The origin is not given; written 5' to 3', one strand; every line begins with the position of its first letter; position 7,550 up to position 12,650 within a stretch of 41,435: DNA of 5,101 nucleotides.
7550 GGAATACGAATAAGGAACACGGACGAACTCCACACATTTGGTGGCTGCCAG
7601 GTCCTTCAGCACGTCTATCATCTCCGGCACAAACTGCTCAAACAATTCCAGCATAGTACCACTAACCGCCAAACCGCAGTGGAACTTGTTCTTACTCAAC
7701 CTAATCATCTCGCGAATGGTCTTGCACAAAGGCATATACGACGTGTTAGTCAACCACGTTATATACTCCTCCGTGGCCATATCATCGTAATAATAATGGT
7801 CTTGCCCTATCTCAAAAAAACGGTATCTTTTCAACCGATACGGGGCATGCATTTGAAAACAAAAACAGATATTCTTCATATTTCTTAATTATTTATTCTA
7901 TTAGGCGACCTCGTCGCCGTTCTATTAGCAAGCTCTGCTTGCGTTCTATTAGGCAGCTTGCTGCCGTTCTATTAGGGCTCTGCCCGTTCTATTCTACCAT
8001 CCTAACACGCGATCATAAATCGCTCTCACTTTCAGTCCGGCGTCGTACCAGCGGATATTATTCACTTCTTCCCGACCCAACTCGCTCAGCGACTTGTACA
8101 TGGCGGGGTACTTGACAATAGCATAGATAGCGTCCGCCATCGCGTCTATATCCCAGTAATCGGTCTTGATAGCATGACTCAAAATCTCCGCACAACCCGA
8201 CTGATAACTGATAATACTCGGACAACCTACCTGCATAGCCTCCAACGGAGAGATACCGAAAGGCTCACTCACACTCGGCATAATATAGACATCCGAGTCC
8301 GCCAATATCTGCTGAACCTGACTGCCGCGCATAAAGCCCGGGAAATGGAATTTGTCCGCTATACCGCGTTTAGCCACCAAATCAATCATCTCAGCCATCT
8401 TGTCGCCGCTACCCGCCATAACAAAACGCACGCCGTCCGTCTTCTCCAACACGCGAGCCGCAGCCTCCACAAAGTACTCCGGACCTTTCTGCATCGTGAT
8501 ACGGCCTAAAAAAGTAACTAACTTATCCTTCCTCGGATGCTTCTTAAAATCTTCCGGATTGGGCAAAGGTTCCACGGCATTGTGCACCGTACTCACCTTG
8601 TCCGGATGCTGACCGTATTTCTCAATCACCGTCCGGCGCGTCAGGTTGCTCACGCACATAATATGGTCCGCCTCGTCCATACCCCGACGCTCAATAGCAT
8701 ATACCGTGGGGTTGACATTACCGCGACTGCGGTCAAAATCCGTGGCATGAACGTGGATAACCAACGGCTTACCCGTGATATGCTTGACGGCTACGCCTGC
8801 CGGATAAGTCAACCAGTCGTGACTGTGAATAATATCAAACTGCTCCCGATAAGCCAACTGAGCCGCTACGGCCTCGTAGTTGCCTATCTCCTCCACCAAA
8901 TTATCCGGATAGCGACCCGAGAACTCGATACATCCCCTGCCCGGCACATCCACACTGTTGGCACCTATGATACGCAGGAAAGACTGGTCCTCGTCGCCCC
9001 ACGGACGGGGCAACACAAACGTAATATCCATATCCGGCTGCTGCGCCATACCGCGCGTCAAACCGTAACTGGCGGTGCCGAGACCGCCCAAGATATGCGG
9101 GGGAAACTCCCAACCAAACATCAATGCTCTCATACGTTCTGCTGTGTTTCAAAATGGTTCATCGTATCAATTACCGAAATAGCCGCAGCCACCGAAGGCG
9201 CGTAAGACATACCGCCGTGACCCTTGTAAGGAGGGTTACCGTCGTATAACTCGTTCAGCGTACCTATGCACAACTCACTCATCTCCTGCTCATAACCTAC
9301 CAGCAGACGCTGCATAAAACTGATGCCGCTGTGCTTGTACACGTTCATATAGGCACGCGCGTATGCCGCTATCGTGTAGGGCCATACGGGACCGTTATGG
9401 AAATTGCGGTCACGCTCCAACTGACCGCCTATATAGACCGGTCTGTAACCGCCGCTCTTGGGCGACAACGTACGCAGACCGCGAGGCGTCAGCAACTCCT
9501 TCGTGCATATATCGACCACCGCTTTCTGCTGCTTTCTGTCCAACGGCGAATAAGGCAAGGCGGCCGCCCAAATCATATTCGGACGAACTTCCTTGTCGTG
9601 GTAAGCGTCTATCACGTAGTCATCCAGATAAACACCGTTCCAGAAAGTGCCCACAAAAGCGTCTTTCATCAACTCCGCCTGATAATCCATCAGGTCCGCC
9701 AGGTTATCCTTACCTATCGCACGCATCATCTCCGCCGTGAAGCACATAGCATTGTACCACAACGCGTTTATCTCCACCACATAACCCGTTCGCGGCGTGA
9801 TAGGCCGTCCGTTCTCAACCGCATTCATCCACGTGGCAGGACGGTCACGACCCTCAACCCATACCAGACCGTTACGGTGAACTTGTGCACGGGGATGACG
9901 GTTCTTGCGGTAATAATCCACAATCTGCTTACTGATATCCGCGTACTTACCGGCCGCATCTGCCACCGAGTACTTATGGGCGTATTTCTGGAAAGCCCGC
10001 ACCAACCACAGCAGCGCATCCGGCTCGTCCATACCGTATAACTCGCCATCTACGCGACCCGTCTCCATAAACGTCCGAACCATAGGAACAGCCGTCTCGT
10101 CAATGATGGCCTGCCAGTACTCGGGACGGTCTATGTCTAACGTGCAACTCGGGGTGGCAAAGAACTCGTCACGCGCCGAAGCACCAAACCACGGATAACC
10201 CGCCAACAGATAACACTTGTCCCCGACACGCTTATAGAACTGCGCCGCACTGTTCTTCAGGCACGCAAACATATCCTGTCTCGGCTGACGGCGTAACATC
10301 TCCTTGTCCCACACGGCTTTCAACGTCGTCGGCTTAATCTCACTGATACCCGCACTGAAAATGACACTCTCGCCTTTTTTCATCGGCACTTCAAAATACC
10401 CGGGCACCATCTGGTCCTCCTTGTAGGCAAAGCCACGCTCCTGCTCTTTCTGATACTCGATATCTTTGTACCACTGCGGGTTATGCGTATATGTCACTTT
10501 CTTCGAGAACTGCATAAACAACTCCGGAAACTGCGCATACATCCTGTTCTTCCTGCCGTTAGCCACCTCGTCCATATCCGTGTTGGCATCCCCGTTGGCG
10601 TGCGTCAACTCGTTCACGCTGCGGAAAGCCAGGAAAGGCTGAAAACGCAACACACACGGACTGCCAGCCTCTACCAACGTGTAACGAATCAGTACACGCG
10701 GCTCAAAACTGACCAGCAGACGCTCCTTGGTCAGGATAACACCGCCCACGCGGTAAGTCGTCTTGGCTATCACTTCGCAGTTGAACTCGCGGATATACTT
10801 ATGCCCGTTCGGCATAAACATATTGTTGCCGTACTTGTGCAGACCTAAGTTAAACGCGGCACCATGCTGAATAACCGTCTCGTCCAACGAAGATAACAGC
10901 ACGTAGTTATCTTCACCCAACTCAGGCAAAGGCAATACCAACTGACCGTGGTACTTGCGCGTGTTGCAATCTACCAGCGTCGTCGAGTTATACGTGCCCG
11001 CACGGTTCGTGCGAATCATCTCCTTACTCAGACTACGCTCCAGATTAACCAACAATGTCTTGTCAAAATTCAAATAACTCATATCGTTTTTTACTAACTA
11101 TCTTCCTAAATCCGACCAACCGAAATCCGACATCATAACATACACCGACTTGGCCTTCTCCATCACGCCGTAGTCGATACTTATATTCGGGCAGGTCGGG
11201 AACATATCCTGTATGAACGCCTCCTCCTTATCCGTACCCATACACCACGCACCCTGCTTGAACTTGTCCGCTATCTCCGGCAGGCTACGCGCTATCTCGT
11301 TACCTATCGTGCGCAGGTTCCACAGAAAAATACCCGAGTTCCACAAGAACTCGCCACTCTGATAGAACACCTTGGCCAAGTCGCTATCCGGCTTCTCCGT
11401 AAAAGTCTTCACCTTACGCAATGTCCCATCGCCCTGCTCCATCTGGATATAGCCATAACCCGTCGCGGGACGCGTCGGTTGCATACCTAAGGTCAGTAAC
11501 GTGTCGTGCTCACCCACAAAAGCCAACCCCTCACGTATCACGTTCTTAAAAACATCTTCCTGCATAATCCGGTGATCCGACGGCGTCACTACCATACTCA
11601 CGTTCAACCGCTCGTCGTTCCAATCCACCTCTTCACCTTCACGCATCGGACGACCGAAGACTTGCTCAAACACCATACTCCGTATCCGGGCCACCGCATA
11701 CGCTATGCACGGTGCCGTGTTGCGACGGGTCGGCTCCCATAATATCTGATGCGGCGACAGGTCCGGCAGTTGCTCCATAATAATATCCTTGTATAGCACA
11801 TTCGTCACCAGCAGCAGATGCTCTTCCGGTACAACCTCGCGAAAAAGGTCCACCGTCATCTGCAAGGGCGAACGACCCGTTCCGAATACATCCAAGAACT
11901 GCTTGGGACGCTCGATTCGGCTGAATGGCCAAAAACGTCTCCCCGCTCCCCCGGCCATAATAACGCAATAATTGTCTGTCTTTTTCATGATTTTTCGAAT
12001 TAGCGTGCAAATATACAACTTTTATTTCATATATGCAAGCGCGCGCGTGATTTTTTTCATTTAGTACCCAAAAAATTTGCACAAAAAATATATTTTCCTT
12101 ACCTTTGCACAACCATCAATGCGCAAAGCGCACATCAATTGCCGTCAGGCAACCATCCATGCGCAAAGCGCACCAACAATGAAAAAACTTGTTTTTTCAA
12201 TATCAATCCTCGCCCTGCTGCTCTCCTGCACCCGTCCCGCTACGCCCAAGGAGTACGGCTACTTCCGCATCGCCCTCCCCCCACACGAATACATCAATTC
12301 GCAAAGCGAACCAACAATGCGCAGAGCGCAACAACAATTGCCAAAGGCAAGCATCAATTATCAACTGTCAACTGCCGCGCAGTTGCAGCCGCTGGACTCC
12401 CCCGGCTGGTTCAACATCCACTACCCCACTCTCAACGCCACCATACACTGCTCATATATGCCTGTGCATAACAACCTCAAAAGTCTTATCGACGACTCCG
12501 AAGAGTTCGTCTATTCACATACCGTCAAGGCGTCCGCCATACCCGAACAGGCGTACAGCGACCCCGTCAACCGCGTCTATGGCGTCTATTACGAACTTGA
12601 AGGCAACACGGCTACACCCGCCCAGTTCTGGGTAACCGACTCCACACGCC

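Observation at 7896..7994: Intergenic array of four mini-hairpins: constant 9-nt linker and different but always self-complementary stems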

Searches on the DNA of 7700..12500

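Call 68: search_rna_families(source=window, start=7700, end=12500, threshold=evalue, max_evalue=1)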
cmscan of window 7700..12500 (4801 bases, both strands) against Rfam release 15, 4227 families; matches with E-value up to 1: 1.
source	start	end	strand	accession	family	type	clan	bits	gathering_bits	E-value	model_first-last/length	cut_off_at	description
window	10283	10384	+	RF00306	snoZ178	Gene; snRNA; snoRNA; CD-box;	-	22.9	100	0.19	1-152/152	no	Small nucleolar RNA Z178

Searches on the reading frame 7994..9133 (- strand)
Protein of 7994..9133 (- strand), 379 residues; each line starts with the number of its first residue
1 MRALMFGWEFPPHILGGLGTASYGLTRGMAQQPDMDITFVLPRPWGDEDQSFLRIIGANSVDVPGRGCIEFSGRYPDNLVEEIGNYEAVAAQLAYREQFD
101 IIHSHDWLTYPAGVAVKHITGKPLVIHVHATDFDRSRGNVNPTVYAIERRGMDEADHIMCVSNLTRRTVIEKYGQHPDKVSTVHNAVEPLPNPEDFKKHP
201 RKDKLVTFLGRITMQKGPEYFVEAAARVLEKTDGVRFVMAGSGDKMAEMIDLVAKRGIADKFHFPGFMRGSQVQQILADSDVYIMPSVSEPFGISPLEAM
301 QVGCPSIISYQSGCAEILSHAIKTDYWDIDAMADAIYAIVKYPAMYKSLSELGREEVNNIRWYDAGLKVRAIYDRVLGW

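Call 11: search_protein_families(library=pfam, proteins=[window:7994-9133:-])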
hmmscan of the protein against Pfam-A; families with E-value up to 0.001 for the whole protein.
window:7994-9133:- (379 aa): 6 families
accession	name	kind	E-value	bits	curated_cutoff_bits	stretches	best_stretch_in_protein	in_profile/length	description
PF00534.26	Glycos_transf_1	-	2.2e-32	112.4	26.4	1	195-355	5-171/172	Glycosyl transferases group 1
PF13692.12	Glyco_trans_1_4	-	1.6e-27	97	27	1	204-339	2-139/142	Glycosyl transferases group 1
PF13439.12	Glyco_transf_4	-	5.1e-20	72.6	28.5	1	16-188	2-167/170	Glycosyltransferase Family 4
PF20706.3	GT4-conflict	-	1e-16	61.3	26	1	100-324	83-326/385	Family 4 Glycosyltransferase in conflict systems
PF13579.12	Glyco_trans_4_4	-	1.2e-16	61.9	29.7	1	16-185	1-157/158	Glycosyl transferase 4-like domain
PF08323.17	Glyco_transf_5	-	2.7e-11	44.1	22.7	1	4-172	3-227/239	Starch synthase catalytic domain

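Call 18: find_encoding_contigs(protein=window:7994-9133:-, flank=10000, max_places=10)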
Protein window:7994-9133:- (379 aa): 1 contig read that carries it; 1 place shown.
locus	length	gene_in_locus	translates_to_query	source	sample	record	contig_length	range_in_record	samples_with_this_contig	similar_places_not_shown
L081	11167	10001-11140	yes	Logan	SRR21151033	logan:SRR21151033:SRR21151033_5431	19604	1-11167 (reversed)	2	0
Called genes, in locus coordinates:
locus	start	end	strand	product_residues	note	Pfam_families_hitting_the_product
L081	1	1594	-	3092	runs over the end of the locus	PF13385:Laminin_G_3 (weak)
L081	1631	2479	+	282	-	-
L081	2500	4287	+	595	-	-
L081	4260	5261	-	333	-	PF01207:Dus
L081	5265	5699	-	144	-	PF00383:dCMP_cyt_deam_1, PF14437:MafB19-deam, PF14439:Bd3614-deam (weak)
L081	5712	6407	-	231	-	PF01884:PcrB, PF00977:His_biosynth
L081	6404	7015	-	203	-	PF25593:GldD_lipo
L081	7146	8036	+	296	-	PF00483:NTP_transferase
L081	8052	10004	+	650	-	PF12439:GDE_N, PF06202:GDE_C, PF22422:MGH1-like_GH (weak)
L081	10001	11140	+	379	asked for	PF08323:Glyco_transf_5, PF13439:Glyco_transf_4, PF13579:Glyco_trans_4_4, PF20706:GT4-conflict, PF00534:Glycos_transf_1, PF13692:Glyco_trans_1_4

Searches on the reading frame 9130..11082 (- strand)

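Call 11: search_protein_families(library=pfam, proteins=[window:9130-11082:-])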
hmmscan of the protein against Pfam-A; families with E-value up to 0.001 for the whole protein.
window:9130-11082:- (650 aa): 3 families
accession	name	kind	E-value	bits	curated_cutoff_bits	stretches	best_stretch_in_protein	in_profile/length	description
PF12439.13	GDE_N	-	4.9e-72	242.4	27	1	20-240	1-218/219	Glycogen debranching enzyme N terminal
PF06202.20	GDE_C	-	1.4e-65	222.1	21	1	290-634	16-365/367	Amylo-alpha-1,6-glucosidase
PF22422.2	MGH1-like_GH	-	3.2e-07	30.7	27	1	431-583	168-313/356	Mannosylglycerate hydrolase MGH1-like glycoside hydrolase domain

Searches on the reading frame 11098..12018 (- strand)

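Call 11: search_protein_families(library=pfam, proteins=[window:11098-12018:-])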
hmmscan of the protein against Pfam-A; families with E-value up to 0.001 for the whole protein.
window:11098-12018:- (306 aa): 1 family
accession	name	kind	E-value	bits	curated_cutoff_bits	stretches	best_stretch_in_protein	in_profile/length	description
PF00483.29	NTP_transferase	-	3.5e-25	89.4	21.2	1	19-305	3-230/245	Nucleotidyl transferase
